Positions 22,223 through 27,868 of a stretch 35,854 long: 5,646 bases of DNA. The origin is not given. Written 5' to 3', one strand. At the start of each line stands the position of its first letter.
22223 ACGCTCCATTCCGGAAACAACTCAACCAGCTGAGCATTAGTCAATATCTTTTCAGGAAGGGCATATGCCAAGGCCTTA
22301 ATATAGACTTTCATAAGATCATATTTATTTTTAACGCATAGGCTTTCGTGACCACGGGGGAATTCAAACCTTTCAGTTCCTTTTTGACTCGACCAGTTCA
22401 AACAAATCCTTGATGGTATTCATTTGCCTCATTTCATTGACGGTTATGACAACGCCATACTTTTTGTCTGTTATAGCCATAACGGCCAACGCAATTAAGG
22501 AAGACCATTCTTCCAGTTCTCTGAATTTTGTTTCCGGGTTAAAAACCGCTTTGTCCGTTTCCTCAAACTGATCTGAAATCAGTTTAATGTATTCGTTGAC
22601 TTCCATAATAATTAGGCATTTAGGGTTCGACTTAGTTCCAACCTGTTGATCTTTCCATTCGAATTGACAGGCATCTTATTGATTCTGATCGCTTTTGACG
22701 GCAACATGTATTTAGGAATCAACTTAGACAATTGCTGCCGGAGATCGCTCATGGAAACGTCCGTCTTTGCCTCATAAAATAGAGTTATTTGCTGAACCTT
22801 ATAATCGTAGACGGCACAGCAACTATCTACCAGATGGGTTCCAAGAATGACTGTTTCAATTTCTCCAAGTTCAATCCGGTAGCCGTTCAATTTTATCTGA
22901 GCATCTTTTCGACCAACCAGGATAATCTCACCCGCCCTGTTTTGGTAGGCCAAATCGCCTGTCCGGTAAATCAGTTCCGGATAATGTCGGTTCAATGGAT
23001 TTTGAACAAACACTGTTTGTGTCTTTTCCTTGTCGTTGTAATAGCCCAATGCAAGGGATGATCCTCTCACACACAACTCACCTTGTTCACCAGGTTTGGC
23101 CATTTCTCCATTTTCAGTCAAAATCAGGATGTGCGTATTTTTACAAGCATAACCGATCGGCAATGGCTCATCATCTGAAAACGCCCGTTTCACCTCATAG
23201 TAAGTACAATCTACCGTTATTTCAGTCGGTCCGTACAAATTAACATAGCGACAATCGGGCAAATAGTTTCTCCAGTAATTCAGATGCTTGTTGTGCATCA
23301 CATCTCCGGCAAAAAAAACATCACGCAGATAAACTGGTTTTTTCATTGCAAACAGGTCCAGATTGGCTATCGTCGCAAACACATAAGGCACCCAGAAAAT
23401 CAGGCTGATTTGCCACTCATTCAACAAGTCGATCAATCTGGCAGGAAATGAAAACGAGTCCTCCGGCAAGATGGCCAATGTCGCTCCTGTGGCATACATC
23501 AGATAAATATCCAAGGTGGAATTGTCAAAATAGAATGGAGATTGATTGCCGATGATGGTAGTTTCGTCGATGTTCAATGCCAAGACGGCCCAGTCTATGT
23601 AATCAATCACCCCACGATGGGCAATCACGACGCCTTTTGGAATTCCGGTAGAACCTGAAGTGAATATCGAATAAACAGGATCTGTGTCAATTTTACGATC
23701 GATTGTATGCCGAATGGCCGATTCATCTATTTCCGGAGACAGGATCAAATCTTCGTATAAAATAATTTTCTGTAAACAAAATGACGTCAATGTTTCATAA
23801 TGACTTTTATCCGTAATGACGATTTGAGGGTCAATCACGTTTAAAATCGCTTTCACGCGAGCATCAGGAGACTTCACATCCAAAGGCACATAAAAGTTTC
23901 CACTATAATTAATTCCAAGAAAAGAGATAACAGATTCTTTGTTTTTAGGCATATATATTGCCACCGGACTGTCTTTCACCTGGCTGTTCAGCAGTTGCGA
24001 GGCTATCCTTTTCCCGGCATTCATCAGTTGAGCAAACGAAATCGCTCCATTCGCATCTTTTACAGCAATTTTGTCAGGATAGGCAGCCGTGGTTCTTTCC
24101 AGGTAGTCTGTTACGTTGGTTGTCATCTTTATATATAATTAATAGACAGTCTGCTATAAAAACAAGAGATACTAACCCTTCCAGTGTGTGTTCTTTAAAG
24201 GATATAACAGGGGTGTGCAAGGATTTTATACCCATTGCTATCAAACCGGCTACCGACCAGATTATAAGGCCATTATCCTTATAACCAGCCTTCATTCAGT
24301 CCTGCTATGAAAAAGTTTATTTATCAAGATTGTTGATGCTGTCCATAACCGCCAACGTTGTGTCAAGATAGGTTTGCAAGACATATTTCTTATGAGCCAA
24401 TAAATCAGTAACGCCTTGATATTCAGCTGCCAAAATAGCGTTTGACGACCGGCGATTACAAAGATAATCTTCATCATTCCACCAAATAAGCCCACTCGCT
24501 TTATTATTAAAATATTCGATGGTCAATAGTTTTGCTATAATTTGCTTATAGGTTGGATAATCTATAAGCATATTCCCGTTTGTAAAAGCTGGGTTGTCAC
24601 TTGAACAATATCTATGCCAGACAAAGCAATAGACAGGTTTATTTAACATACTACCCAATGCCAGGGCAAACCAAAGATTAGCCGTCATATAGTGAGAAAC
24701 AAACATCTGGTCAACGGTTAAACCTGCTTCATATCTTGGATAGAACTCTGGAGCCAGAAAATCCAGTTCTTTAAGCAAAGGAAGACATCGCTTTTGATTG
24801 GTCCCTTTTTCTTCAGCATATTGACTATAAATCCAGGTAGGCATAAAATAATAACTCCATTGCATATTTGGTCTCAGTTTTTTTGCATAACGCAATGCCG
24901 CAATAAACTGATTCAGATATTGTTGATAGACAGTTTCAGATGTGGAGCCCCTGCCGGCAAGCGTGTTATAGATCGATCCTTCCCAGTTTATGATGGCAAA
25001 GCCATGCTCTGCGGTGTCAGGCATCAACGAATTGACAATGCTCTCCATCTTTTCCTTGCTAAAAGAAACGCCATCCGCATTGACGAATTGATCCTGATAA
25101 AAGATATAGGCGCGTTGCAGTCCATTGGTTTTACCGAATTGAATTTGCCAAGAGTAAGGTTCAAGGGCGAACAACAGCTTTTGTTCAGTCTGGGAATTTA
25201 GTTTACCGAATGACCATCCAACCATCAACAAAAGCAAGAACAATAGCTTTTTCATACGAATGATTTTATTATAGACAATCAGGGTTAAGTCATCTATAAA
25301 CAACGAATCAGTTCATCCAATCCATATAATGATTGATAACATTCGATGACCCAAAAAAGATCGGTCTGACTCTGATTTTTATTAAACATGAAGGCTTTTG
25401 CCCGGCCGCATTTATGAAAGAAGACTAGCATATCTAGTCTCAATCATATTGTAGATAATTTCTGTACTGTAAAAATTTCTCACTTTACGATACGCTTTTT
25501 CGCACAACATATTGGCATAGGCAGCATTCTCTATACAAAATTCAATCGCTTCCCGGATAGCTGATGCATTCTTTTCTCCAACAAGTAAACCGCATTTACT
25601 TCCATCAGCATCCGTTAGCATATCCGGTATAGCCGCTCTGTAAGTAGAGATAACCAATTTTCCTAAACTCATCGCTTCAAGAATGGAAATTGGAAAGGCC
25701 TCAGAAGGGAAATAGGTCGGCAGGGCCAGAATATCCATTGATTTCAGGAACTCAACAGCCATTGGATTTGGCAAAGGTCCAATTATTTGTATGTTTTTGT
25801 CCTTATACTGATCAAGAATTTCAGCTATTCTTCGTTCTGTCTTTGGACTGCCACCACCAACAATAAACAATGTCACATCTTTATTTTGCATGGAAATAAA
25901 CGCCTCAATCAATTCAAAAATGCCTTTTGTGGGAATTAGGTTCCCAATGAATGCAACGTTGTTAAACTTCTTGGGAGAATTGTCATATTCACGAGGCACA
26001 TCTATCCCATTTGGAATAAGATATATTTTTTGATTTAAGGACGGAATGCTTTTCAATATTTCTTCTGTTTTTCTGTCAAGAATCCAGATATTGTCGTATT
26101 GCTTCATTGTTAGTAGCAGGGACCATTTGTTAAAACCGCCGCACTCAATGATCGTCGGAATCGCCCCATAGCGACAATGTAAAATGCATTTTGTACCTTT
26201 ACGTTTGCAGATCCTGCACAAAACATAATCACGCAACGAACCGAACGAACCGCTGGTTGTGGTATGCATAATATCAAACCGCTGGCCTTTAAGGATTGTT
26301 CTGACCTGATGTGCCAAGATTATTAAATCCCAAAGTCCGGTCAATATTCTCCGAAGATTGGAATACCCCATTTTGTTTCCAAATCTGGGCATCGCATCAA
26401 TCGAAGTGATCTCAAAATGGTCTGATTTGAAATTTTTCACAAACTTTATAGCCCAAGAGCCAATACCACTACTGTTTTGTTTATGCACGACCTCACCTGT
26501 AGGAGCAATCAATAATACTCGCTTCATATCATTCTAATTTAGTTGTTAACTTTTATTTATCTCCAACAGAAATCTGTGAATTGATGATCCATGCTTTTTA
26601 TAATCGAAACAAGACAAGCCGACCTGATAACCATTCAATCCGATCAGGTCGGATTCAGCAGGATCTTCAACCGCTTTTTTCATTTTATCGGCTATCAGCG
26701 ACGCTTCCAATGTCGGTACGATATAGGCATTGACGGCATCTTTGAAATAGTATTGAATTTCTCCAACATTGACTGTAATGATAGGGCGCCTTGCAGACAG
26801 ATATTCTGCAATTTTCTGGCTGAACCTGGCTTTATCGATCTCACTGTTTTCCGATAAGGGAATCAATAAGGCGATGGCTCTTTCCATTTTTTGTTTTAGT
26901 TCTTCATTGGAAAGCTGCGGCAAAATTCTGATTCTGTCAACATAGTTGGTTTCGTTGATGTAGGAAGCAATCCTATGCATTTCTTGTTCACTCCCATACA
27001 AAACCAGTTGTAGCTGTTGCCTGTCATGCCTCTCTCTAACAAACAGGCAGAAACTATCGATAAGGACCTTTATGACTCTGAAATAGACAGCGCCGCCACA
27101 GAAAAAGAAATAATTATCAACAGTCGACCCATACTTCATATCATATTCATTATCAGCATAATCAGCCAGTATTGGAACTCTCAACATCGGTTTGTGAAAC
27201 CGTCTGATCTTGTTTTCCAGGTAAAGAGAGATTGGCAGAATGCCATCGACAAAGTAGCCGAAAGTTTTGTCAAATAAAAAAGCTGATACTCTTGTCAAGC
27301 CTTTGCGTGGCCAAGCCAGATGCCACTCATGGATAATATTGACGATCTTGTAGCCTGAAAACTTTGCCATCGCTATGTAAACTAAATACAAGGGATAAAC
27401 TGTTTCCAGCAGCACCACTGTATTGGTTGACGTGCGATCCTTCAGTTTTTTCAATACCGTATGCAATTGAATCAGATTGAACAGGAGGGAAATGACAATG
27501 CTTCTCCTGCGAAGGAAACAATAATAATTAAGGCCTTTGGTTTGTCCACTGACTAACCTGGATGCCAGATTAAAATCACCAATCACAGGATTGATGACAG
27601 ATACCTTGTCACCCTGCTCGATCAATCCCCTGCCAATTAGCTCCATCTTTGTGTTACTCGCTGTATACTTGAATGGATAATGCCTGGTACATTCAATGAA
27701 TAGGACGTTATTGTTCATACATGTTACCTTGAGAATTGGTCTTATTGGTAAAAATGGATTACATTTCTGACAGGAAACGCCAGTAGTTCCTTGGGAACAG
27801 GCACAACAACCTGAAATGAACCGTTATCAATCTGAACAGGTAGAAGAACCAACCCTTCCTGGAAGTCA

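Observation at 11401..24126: Carrier-protein-dependent tailoring module of about 13 kb embedded in a Wzx/Wzy polysaccharide locus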

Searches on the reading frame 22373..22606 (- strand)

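Call 3: search_protein_families(library=pfam, proteins=[window:22373-22606:-], max_evalue=0.01)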
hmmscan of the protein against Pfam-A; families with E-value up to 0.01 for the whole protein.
window:22373-22606:- (77 aa): 0 families

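Call 6: search_protein_families(library=ncbifam, proteins=[window:22373-22606:-], max_evalue=0.01)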
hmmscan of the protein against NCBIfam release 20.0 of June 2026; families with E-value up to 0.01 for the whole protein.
window:22373-22606:- (77 aa): 2 families
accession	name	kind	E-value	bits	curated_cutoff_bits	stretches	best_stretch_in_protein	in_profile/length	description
NF002150.0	PRK00982.1-4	subfamily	0.00099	19.3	66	1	8-76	12-79/80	acyl carrier protein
NF002147.0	PRK00982.1-1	equivalog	0.0019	18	84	1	25-75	30-80/83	acyl carrier protein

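Call 44: search_protein_families(library=ncbifam, proteins=[window:22373-22606:-], max_evalue=1)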
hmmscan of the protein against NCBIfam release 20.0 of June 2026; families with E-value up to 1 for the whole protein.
window:22373-22606:- (77 aa): 5 families
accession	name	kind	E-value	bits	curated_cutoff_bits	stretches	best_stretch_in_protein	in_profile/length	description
NF002150.0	PRK00982.1-4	subfamily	0.00099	19.3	66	1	8-76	12-79/80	acyl carrier protein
NF002147.0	PRK00982.1-1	equivalog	0.0019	18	84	1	25-75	30-80/83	acyl carrier protein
NF002148.0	PRK00982.1-2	subfamily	0.013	15.4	71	1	7-76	10-78/79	acyl carrier protein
NF004402.0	PRK05758.2-2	equivalog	0.027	14.5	115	1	19-75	13-69/179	F0F1 ATP synthase subunit delta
TIGR00517.1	acyl_carrier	equivalog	0.072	13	70.45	1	7-75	9-76/77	acyl carrier protein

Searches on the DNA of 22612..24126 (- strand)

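Call 71: search_dna_similar(query=window:22612-24126:-, collection=ecoli_genomes, mode=distant, max_evalue=0.01, max_rows=15)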
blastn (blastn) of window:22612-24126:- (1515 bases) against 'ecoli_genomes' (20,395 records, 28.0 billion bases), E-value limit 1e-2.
Records with a match: 1; places in all: 1; records where one place covers at least 80% of the query: 0.
Genomes with a match: 1 of 5426; with a place that covers at least 80% of the query: 0. Places per genome that has any: lowest 1, median 1, highest 1. On chromosomes: 1 places; on plasmids: 0.
Best place of each record, by identity: 80-90% 1.
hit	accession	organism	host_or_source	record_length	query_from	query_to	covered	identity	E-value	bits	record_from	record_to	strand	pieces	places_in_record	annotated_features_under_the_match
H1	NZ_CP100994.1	Escherichia coli strain ET201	Hoplobatrachus rugulosus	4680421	444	497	4%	83.9%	9e-4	56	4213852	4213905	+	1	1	acs: acetate--CoA ligase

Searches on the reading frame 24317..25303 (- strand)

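Call 4: search_protein_families(library=pfam, proteins=[window:24317-25303:-], max_evalue=0.01)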
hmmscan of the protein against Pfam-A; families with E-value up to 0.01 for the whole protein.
window:24317-25303:- (328 aa): 1 family
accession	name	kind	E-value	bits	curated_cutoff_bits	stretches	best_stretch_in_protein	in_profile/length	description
PF01630.24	Glyco_hydro_56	-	0.00075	19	23.2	0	126-245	151-283/335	Hyaluronidase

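Call 44: search_protein_families(library=ncbifam, proteins=[window:24317-25303:-], max_evalue=1)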
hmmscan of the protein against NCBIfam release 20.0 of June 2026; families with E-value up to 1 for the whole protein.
window:24317-25303:- (328 aa): 0 families

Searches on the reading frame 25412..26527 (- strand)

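Call 4: search_protein_families(library=pfam, proteins=[window:25412-26527:-], max_evalue=0.01)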
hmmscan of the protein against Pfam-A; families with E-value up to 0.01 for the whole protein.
window:25412-26527:- (371 aa): 4 families
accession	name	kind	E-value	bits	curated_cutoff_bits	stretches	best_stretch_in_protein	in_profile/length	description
PF00534.26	Glycos_transf_1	-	1.6e-25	90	26.4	1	183-347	10-171/172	Glycosyl transferases group 1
PF13692.12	Glyco_trans_1_4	-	3.7e-22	79.6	27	1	190-334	3-142/142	Glycosyl transferases group 1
PF13439.12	Glyco_transf_4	-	0.00011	22.7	28.5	1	64-177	53-168/170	Glycosyltransferase Family 4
PF13524.12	Glyco_trans_1_2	-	0.00095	19.6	25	1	225-355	22-135/144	Glycosyl transferase-like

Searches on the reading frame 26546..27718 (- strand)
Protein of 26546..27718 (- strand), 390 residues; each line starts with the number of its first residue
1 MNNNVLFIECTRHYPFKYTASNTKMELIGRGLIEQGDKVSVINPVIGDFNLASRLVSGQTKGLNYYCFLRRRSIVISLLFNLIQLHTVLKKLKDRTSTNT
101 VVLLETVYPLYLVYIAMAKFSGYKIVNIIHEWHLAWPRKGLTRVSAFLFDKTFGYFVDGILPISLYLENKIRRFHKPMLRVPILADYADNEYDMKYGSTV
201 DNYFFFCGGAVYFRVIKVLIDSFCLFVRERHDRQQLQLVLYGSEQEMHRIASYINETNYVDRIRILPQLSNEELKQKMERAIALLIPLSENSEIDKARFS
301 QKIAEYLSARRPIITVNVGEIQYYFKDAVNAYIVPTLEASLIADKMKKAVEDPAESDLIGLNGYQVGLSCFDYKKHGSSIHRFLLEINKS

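Call 4: search_protein_families(library=pfam, proteins=[window:26546-27718:-], max_evalue=0.01)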
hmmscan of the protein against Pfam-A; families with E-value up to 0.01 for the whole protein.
window:26546-27718:- (390 aa): 2 families
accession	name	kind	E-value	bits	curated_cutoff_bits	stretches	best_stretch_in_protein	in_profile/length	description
PF00534.26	Glycos_transf_1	-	7.8e-13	48.7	26.4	1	201-364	15-170/172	Glycosyl transferases group 1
PF13692.12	Glyco_trans_1_4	-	2e-11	44.8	27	1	204-352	4-142/142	Glycosyl transferases group 1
